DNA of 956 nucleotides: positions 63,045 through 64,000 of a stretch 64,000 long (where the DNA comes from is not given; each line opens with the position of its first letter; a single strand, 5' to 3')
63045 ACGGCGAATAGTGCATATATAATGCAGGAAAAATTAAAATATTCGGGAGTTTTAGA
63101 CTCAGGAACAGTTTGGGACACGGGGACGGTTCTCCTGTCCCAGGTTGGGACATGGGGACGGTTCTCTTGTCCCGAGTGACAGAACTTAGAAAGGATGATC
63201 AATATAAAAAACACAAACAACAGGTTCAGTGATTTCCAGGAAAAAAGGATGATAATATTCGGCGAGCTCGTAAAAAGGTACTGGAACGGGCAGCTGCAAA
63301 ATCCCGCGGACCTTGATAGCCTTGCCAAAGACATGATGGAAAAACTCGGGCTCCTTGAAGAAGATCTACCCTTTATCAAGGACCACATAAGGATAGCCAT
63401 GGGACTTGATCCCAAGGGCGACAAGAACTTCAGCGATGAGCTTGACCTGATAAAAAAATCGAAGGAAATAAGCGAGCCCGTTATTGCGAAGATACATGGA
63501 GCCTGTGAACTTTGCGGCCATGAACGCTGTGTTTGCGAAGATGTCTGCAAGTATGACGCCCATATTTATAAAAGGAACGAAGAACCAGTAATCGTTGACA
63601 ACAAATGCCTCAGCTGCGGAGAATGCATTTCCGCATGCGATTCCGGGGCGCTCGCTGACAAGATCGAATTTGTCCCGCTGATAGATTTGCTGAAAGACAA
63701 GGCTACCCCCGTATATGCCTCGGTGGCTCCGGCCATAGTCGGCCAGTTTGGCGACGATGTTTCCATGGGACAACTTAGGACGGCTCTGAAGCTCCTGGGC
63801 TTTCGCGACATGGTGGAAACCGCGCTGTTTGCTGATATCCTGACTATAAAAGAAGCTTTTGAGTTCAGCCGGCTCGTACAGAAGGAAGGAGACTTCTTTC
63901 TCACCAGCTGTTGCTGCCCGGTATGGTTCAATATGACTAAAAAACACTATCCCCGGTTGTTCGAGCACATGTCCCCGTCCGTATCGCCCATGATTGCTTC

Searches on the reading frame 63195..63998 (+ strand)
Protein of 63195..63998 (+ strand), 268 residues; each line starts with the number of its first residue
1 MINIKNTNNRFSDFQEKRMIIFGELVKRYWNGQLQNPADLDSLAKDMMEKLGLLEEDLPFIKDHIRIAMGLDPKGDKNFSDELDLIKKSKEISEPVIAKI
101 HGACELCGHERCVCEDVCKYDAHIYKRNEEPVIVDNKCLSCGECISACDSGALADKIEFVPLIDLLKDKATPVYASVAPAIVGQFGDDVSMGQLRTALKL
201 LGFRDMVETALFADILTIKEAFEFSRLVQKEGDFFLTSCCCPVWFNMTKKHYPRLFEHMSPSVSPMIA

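Call 58: search_protein_families(library=pfam, max_evalue=0.00001, proteins=[window:63195-63998:+])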
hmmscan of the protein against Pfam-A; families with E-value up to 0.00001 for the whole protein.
window:63195-63998:+ (268 aa): 1 family
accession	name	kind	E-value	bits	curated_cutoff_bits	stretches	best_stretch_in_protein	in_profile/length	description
PF02906.19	Fe_hyd_lg_C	-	6.7e-28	98.4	22.1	1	172-268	2-104/245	Iron only hydrogenase large subunit, C-terminal domain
